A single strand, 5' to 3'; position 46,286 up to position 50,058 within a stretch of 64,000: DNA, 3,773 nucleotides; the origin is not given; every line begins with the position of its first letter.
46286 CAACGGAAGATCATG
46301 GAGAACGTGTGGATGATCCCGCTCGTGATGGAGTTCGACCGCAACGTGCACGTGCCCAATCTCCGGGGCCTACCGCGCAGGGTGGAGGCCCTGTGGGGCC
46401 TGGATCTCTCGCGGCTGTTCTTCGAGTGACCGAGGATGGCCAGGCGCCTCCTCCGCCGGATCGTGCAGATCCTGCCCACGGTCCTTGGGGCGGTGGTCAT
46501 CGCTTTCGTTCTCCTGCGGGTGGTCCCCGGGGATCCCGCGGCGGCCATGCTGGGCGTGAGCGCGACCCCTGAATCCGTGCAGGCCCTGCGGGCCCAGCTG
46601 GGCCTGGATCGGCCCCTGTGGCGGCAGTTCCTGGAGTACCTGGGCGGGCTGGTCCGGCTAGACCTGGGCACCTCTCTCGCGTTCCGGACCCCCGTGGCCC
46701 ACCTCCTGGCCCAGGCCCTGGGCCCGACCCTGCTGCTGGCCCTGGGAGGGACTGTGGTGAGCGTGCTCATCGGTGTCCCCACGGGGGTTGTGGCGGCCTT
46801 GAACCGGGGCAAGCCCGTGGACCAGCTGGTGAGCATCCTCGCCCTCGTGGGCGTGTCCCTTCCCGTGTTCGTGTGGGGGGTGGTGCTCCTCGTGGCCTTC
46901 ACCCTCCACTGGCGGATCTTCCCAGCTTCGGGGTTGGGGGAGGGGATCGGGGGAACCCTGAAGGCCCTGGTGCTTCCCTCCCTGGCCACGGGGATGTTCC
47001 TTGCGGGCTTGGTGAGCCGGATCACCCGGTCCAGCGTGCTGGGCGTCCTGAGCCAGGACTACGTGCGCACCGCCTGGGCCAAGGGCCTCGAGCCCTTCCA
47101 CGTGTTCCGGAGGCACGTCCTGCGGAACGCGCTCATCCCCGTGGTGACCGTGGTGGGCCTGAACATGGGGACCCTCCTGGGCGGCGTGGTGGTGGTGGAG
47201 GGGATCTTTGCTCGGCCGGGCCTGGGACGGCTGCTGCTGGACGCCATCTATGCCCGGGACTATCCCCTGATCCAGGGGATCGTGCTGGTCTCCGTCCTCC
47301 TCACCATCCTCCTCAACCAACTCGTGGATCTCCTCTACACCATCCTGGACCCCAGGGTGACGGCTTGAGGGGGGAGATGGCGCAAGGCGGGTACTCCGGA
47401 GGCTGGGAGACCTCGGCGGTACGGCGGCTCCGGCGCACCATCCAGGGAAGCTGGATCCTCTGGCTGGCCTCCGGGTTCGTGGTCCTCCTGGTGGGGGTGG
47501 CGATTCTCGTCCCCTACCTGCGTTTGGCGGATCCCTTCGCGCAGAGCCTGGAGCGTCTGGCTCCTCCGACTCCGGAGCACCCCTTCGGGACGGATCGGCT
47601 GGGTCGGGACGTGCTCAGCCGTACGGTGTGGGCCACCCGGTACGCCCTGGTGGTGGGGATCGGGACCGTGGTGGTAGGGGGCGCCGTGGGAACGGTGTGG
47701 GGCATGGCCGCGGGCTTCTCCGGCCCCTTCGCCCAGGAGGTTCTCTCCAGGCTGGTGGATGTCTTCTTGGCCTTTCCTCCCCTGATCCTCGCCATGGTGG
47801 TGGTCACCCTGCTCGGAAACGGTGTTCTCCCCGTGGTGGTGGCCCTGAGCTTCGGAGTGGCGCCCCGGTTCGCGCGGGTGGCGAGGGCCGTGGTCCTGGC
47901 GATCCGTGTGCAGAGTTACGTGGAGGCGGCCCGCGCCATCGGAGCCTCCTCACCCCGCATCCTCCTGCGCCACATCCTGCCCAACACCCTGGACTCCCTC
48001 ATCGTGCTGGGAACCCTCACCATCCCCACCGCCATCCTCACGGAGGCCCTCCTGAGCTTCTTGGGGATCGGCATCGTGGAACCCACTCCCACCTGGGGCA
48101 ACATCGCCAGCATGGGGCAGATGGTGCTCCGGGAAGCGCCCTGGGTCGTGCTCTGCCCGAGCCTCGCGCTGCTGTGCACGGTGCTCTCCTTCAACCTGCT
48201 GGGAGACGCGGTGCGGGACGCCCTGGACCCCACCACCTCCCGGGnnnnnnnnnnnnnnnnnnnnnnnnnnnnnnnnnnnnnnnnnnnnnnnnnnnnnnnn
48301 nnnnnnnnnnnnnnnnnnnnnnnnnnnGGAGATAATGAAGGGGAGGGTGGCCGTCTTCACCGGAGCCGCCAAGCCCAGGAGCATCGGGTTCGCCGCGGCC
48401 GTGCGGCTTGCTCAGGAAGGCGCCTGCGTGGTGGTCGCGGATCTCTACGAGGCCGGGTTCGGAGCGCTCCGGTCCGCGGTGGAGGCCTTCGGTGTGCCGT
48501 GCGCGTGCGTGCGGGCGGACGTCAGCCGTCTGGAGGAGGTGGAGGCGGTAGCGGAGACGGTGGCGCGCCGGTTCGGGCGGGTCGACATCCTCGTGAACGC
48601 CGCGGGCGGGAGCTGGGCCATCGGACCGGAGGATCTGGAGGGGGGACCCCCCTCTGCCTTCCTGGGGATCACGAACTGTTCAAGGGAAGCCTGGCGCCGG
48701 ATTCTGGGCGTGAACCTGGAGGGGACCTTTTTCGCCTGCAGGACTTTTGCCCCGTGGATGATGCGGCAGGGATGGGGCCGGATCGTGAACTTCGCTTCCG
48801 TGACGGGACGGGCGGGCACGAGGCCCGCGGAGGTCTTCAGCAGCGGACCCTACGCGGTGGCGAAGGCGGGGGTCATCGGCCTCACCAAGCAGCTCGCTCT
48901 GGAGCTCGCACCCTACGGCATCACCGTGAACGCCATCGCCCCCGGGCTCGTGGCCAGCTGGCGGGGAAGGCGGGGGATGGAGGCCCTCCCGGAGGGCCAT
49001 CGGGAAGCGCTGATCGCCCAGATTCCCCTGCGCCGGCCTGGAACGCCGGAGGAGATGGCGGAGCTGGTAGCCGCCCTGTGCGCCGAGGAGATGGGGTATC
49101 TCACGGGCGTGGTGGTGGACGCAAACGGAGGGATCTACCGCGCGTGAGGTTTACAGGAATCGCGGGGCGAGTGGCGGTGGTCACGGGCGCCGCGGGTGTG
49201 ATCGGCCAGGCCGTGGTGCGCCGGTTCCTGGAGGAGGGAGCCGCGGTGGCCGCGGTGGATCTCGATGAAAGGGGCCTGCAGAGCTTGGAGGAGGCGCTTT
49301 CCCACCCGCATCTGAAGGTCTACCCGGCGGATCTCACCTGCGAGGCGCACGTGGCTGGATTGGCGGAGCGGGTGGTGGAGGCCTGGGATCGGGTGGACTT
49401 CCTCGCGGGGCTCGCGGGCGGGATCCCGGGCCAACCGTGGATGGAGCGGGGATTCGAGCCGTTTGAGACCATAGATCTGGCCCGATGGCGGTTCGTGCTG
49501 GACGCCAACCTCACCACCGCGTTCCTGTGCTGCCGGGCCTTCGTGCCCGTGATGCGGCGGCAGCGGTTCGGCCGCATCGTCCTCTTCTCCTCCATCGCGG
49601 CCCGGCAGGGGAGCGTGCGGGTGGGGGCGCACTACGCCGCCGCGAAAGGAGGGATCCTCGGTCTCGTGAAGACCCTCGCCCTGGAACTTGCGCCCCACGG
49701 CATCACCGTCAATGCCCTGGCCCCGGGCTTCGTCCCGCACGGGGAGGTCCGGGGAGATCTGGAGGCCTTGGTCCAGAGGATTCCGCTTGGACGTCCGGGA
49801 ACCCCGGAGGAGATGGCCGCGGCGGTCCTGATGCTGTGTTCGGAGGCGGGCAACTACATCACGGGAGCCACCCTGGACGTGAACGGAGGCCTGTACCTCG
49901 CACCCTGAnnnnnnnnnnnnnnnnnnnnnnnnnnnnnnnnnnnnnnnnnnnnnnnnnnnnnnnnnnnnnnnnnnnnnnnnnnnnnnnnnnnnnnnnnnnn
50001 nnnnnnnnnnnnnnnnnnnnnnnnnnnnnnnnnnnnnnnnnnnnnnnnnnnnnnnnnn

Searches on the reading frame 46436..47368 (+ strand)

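Call 9: search_protein_families(library=ncbifam, proteins=[window:46436-47368:+], max_evalue=0.00001)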
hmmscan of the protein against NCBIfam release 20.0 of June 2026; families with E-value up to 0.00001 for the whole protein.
window:46436-47368:+ (310 aa): 16 families
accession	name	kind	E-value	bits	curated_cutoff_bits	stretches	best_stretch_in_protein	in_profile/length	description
NF045470.1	Opp2B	equivalog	1.1e-91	307.2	350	1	8-308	1-299/300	nickel ABC transporter permease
NF011661.0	PRK15081.1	equivalog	6.2e-76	255.8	463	1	3-308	3-303/306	glutathione ABC transporter permease GsiC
TIGR02789.1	nickel_nikB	equivalog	2.5e-74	250.5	447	1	1-308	1-306/314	nickel ABC transporter permease subunit NikB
NF045469.1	Opp1B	equivalog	8.8e-72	242.2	380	1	1-308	1-306/307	nickel/cobalt ABC transporter permease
NF008161.0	PRK10914.1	equivalog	4e-71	239.9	590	2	175-308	202-335/339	dipeptide ABC transporter permease DppB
NF007677.0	PRK10352.1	equivalog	5.6e-70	235.9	433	1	1-308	1-306/314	nickel ABC transporter permease subunit NikB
NF045472.1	Opp4B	equivalog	3.8e-67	226.8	450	1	1-308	1-318/319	oligopeptide ABC transporter permease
NF045471.1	Opp3B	equivalog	5.1e-65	219.9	480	1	1-308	1-302/308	oligopeptide ABC transporter permease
NF007008.0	PRK09471.1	equivalog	4e-60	203.8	388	1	2-308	2-304/306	oligopeptide ABC transporter permease OppB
NF011690.0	PRK15110.1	equivalog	2.2e-37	129.2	432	2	173-306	178-311/321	putrescine export ABC transporter permease SapB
NF011712.0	PRK15133.1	subfamily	3.3e-37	128.3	445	1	44-308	82-359/364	microcin C ABC transporter permease YejB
NF043081.1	MMSYN1_0165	equivalog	9.6e-35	120.3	350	1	68-309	150-385/388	oligopeptide ABC transporter permease OppB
NF045474.1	Opp2C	equivalog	1.9e-08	34.2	300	1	98-248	42-172/236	nickel transporter permease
NF045476.1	Opp4C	equivalog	2.4e-08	33.6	350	1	98-247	79-209/278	oligopeptide ABC transporter permease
NF045473.1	Opp1C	equivalog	7.1e-08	32.2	350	1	93-248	65-200/267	nickel/cobalt ABC transporter permease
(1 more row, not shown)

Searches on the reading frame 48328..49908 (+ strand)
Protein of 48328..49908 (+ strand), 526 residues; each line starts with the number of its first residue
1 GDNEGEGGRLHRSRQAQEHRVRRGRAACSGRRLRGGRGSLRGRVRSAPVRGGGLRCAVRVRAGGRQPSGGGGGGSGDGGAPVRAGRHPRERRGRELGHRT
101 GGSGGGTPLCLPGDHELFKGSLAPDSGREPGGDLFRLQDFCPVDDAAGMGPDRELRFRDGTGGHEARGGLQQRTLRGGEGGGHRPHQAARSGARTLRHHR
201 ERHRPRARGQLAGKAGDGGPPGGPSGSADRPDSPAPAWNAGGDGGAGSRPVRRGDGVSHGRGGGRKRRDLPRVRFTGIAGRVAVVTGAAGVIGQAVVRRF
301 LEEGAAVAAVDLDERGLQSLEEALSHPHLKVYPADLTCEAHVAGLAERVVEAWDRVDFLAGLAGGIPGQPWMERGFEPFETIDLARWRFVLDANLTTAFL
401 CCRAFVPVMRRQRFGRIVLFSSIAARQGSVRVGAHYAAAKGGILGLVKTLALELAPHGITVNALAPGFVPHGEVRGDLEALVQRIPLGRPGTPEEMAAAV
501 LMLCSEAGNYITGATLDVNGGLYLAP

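Call 29: search_protein_families(library=pfam, proteins=[window:48328-49908:+], max_evalue=0.00001)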
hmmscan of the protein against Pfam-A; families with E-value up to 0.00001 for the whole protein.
window:48328-49908:+ (526 aa): 2 families
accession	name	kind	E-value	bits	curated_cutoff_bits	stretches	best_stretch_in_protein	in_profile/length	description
PF13561.12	adh_short_C2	-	1.4e-51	175.8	27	1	287-522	1-235/236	Enoyl-(Acyl carrier protein) reductase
PF00106.31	adh_short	-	2.2e-40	138.7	26.6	1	281-469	1-182/195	short chain dehydrogenase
